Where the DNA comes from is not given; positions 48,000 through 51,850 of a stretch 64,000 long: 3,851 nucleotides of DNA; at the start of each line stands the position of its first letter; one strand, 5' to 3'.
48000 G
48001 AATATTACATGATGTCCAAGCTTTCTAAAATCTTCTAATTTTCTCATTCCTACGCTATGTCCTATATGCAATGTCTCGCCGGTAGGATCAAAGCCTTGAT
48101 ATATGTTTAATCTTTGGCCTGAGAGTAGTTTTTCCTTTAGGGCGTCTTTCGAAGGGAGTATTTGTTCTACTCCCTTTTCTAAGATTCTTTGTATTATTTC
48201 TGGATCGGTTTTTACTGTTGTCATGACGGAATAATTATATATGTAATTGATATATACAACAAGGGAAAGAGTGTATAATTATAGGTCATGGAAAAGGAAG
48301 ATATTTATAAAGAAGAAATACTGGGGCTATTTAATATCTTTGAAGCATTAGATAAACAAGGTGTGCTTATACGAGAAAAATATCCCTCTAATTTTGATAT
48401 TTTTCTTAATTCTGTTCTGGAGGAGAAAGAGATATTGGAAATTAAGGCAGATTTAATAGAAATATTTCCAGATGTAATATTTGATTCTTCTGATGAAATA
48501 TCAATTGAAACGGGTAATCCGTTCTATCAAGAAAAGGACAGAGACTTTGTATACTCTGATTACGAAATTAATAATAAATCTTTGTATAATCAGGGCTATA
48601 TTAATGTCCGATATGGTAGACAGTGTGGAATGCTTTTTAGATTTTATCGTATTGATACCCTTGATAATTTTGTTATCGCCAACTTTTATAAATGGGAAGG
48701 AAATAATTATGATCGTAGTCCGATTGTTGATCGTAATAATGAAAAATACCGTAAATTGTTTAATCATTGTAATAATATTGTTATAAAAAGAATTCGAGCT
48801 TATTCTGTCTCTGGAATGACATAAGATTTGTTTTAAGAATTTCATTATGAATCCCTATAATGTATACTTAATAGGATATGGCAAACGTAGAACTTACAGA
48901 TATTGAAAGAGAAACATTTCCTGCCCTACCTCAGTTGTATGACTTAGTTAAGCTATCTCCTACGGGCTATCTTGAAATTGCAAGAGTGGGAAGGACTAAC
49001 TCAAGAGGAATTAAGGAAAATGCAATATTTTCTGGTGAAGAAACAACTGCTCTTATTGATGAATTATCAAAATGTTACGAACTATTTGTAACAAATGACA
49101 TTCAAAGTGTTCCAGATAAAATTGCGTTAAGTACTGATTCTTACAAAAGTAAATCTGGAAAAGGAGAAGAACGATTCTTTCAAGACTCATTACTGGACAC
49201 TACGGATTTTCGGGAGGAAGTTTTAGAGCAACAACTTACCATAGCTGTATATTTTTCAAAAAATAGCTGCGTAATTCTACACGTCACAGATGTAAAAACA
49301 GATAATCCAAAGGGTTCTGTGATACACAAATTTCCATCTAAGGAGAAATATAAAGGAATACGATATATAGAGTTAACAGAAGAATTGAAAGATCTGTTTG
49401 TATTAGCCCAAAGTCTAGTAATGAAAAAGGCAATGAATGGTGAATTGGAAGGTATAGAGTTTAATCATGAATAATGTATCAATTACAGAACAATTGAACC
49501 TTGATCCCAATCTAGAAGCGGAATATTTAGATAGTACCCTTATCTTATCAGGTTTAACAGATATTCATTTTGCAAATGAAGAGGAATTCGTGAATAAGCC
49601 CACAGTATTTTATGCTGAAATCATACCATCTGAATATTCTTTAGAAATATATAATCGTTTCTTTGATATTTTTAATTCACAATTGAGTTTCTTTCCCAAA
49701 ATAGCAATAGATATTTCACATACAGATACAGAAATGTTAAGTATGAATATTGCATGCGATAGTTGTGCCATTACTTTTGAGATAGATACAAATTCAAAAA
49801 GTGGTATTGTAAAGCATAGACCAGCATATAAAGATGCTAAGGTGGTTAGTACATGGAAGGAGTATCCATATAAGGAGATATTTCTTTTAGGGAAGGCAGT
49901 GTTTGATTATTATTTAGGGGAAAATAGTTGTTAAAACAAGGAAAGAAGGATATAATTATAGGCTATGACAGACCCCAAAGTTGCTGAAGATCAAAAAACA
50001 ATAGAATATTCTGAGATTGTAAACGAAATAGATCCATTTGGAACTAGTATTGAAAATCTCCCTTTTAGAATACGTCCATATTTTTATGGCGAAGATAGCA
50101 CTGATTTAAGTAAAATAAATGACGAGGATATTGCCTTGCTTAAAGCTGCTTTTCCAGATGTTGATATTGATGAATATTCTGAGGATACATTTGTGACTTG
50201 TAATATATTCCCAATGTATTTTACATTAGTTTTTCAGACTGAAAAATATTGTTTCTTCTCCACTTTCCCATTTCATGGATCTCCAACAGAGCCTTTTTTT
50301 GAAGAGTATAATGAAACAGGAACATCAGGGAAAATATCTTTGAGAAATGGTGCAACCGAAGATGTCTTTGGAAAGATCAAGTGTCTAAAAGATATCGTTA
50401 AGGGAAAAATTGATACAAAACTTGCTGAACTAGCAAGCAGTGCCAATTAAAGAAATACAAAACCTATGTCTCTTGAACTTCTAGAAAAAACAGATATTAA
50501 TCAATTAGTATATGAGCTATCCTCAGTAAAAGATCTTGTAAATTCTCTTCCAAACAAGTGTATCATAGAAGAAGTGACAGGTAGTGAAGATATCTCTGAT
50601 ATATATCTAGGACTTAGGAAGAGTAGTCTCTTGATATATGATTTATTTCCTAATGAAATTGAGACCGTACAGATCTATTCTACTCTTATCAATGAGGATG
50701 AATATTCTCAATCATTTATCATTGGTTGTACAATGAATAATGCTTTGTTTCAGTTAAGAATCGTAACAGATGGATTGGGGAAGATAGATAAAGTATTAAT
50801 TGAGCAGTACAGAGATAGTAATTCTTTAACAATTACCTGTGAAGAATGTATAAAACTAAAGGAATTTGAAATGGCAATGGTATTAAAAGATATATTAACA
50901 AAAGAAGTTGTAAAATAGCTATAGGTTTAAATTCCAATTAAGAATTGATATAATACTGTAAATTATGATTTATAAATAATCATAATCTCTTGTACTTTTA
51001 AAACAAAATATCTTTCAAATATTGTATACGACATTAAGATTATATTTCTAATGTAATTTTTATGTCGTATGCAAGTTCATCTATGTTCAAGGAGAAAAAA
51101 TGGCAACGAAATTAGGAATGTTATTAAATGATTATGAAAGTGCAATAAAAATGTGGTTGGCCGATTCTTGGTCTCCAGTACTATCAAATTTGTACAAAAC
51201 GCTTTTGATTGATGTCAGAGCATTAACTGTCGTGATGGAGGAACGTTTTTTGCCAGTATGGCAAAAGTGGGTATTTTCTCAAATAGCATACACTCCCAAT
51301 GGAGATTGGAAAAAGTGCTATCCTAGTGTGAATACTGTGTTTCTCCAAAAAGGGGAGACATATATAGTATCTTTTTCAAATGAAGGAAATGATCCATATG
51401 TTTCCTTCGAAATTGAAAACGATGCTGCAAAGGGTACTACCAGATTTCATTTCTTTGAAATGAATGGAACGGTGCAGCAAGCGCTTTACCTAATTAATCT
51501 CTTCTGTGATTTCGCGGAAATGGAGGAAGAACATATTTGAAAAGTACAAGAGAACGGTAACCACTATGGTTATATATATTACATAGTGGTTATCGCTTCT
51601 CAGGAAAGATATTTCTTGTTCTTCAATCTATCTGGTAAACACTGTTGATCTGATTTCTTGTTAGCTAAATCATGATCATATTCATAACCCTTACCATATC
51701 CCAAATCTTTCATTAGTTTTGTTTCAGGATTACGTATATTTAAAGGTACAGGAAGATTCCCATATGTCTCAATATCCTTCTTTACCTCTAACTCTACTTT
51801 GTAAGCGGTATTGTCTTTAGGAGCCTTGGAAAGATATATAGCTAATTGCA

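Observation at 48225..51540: Tandem array of six small acidic orphan proteins (A-F) between tyrS and rarA, with an apparent paralogous core and a duplicated leaderless-type promoter element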

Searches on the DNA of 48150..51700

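Call 72: search_rna_families(source=window, start=48150, end=51700, threshold=evalue, max_evalue=1)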
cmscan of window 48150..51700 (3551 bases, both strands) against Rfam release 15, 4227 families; matches with E-value up to 1: 2.
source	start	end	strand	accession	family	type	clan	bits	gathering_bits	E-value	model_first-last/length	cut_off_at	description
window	51304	51383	+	RF03731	mir-7371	Gene; miRNA;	-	24.4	62.6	0.35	1-59/59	no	mir-7371 microRNA precursor family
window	50153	50241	+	RF01226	snoZ5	Gene; snRNA; snoRNA; CD-box;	CL00045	23.9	60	0.75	1-113/113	no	Small nucleolar RNA Z5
